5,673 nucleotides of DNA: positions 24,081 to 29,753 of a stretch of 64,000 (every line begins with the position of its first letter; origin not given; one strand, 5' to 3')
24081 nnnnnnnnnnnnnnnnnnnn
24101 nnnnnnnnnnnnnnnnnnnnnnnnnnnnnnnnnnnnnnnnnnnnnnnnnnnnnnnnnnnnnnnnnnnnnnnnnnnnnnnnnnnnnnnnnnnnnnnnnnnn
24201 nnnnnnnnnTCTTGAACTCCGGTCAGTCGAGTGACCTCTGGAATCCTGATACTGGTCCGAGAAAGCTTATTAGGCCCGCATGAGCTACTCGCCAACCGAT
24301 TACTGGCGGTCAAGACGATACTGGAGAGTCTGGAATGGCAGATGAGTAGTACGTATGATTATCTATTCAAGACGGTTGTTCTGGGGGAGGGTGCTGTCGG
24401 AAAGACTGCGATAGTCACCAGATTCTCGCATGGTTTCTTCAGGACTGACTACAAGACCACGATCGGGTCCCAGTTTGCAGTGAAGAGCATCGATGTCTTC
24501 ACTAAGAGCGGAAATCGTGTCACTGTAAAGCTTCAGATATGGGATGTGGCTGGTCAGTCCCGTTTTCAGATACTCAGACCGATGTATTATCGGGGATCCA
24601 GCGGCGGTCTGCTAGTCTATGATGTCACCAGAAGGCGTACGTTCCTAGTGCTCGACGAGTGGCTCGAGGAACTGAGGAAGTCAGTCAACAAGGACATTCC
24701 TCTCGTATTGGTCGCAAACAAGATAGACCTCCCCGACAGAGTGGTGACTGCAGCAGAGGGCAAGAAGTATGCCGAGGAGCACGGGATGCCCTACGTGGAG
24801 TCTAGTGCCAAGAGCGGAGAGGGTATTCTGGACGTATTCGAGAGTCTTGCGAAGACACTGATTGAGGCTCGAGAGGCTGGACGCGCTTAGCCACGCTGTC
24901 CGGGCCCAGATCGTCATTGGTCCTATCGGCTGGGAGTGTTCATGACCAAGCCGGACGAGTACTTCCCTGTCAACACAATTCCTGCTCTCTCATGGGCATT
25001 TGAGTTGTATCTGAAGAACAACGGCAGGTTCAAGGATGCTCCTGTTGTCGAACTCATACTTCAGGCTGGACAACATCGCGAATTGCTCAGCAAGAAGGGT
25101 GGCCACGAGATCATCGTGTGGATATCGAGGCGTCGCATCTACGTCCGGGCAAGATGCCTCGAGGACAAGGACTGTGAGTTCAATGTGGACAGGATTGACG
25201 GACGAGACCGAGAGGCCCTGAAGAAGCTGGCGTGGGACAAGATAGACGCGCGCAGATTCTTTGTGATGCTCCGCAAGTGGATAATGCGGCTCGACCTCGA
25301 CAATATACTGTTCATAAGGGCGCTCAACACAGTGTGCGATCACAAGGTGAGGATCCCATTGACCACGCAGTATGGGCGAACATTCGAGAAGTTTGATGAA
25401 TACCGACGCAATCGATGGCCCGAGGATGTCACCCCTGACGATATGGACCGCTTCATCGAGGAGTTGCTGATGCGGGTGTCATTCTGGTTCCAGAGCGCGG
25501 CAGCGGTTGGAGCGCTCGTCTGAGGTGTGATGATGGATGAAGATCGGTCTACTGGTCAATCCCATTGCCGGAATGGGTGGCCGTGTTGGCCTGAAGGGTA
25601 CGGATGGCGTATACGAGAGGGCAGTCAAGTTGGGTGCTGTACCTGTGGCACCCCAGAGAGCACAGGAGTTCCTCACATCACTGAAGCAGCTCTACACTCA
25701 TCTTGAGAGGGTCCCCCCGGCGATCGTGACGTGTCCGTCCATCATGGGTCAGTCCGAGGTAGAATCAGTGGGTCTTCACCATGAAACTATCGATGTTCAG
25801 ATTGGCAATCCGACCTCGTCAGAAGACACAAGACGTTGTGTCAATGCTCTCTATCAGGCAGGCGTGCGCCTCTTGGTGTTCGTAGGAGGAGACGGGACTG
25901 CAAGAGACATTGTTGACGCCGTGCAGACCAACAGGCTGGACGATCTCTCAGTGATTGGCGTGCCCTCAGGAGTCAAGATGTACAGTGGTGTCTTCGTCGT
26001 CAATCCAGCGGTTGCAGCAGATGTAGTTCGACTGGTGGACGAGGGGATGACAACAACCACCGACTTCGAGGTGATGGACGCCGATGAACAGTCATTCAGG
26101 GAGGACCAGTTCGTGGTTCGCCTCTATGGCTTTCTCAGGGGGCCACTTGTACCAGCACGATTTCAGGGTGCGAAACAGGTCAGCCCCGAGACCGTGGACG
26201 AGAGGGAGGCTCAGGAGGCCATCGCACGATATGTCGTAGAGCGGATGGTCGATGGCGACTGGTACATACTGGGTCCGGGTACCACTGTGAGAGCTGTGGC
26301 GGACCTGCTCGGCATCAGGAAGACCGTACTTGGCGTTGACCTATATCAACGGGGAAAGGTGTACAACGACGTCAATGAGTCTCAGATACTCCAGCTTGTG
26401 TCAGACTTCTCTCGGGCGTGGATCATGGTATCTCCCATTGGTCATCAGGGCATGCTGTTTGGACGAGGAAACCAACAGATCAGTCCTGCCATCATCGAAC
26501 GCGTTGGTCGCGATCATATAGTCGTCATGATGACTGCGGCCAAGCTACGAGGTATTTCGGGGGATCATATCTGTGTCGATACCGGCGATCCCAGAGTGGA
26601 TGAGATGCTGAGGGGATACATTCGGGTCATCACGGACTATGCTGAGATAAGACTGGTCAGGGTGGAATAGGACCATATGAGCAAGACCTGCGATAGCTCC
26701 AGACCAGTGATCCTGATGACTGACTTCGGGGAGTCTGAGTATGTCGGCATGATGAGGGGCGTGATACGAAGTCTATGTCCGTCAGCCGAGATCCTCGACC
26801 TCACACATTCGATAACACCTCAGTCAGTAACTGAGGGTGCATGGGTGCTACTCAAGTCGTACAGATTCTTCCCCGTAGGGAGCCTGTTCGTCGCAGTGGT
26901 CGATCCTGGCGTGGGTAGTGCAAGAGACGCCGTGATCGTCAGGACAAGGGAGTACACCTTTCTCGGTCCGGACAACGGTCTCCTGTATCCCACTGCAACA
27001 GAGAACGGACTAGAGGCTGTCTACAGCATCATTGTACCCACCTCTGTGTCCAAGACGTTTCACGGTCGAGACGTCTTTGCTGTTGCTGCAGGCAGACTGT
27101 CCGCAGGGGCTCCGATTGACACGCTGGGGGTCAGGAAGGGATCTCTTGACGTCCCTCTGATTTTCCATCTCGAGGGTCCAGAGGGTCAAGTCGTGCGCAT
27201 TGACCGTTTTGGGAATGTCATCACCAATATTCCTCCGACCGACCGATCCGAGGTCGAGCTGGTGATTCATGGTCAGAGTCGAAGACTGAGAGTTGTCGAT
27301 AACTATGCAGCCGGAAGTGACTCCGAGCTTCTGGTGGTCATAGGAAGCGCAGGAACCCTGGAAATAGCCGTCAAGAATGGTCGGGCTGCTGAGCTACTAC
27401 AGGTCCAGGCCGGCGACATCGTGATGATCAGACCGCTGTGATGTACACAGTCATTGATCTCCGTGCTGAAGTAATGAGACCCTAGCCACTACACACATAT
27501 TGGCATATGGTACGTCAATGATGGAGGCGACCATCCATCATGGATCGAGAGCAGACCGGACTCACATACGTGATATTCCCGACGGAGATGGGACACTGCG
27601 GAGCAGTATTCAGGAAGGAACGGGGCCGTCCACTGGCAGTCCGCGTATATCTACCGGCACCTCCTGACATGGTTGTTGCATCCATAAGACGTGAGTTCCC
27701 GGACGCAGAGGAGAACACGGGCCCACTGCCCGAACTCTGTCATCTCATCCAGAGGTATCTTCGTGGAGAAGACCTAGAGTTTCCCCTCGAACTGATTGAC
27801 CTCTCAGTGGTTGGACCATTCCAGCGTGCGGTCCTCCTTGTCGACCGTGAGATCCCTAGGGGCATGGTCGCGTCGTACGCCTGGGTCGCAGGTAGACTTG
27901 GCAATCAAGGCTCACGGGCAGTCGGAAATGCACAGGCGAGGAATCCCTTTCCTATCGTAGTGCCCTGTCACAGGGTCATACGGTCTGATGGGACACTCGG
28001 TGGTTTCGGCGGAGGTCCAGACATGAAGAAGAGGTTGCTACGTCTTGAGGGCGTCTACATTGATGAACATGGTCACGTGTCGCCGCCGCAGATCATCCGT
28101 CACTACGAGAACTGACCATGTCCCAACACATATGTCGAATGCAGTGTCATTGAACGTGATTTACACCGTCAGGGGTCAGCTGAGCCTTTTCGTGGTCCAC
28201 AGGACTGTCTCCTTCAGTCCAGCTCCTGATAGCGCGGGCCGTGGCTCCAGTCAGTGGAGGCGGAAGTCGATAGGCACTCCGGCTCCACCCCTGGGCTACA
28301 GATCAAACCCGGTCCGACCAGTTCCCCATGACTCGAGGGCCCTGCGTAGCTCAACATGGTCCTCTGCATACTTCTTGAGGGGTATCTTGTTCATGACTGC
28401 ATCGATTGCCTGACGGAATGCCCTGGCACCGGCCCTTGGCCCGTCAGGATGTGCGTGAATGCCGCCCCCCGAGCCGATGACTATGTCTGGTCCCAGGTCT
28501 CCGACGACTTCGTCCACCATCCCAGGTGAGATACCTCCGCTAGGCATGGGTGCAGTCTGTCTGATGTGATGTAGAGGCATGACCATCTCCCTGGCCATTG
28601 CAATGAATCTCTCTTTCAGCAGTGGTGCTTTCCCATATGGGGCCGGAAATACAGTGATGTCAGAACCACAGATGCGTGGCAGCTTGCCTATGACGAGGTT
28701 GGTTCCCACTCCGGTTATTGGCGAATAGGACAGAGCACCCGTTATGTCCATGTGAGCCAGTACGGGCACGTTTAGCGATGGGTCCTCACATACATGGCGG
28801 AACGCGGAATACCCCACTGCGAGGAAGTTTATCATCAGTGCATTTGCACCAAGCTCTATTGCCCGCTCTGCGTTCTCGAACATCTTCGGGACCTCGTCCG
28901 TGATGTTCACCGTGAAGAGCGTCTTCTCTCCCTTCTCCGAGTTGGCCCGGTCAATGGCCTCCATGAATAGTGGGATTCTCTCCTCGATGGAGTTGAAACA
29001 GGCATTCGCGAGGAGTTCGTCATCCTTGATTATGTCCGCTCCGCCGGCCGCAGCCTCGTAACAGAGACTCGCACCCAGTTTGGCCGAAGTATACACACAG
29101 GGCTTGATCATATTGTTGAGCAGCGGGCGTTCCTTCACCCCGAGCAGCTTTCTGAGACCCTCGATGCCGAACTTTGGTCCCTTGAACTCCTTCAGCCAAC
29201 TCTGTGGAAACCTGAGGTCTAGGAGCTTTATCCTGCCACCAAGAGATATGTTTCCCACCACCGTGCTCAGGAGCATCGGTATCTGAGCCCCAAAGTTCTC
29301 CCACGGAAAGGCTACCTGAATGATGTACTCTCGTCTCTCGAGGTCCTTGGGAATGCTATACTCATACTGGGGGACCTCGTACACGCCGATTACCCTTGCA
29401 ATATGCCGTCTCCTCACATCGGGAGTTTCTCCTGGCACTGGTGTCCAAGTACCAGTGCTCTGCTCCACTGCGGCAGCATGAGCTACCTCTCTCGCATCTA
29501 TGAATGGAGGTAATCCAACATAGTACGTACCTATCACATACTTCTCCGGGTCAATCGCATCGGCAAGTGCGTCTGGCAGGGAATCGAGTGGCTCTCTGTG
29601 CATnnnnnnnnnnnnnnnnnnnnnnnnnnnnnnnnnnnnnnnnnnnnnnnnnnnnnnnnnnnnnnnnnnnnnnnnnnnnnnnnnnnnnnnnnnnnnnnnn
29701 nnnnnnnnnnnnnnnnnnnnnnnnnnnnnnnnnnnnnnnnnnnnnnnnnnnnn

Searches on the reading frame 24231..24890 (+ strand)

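Call 22: search_protein_families(library=pfam, proteins=[window:24231-24890:+], max_evalue=0.0001)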
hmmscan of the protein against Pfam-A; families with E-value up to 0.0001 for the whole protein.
window:24231-24890:+ (219 aa): 3 families
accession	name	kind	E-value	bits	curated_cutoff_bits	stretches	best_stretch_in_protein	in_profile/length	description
PF00071.28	Ras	-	3.6e-49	166.9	21.6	1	47-210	1-160/162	Ras family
PF08477.19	Roc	-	2e-31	109.1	27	1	47-166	1-119/119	Ras of Complex, Roc, domain of DAPkinase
PF00025.27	Arf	-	4.5e-13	49.5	22.3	1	45-209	14-173/174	ADP-ribosylation factor family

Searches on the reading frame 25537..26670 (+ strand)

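Call 22: search_protein_families(library=pfam, proteins=[window:25537-26670:+], max_evalue=0.0001)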
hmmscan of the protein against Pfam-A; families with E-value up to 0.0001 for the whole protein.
window:25537-26670:+ (377 aa): 3 families
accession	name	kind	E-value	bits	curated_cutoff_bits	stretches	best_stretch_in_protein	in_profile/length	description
PF01513.26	NAD_kinase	-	4.2e-15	56.6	25.5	1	3-161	1-119/130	ATP-NAD kinase N-terminal domain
PF20143.4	NAD_kinase_C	-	1e-11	45.1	23.7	1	242-375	5-125/126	ATP-NAD kinase C-terminal domain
PF00781.29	DAGK_cat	-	3e-06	27.3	23.6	1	80-144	26-89/125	Diacylglycerol kinase catalytic domain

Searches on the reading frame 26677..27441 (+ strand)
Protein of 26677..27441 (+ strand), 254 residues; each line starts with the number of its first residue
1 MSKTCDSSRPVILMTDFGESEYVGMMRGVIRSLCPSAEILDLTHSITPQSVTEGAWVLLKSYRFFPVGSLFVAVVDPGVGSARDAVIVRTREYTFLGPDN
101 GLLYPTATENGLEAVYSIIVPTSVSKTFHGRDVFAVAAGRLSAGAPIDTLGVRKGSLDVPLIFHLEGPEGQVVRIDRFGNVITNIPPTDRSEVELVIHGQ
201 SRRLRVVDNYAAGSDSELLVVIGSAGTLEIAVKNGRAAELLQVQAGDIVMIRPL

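Call 22: search_protein_families(library=pfam, proteins=[window:26677-27441:+], max_evalue=0.0001)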
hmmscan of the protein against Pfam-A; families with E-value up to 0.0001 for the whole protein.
window:26677-27441:+ (254 aa): 2 families
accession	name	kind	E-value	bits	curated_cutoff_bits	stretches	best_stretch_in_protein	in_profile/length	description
PF01887.21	SAM_HAT_N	-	3.6e-48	163.5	26.3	1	11-151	1-145/145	SAM hydroxide adenosyltransferase N-terminal domain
PF20257.3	SAM_HAT_C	-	2e-21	76.5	25.5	1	170-249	1-83/84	SAM hydroxide adenosyltransferase C-terminal domain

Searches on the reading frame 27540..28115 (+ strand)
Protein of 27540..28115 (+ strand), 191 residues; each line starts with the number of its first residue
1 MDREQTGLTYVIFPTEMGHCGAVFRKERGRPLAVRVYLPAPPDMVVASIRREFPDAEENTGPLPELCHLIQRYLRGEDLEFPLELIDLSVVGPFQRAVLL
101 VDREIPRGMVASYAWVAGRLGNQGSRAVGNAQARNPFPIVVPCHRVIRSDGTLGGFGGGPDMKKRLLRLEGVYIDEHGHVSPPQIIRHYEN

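Call 22: search_protein_families(library=pfam, proteins=[window:27540-28115:+], max_evalue=0.0001)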
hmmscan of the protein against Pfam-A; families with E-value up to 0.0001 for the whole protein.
window:27540-28115:+ (191 aa): 1 family
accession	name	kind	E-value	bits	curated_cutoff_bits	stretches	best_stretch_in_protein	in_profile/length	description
PF01035.26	DNA_binding_1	-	1.7e-28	98.7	27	1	93-172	1-81/81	6-O-methylguanine DNA methyltransferase, DNA binding domain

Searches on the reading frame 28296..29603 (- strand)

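Call 22: search_protein_families(library=pfam, proteins=[window:28296-29603:-], max_evalue=0.0001)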
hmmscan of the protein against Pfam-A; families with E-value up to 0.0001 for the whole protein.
window:28296-29603:- (435 aa): 2 families
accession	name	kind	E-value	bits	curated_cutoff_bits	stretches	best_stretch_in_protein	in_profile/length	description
PF00016.26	RuBisCO_large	-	5.2e-47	161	30.1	1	146-426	1-299/299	Ribulose bisphosphate carboxylase large chain, catalytic domain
PF02788.21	RuBisCO_large_N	-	3.4e-10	40.6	20.7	1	21-135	12-119/120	Ribulose bisphosphate carboxylase large chain, N-terminal domain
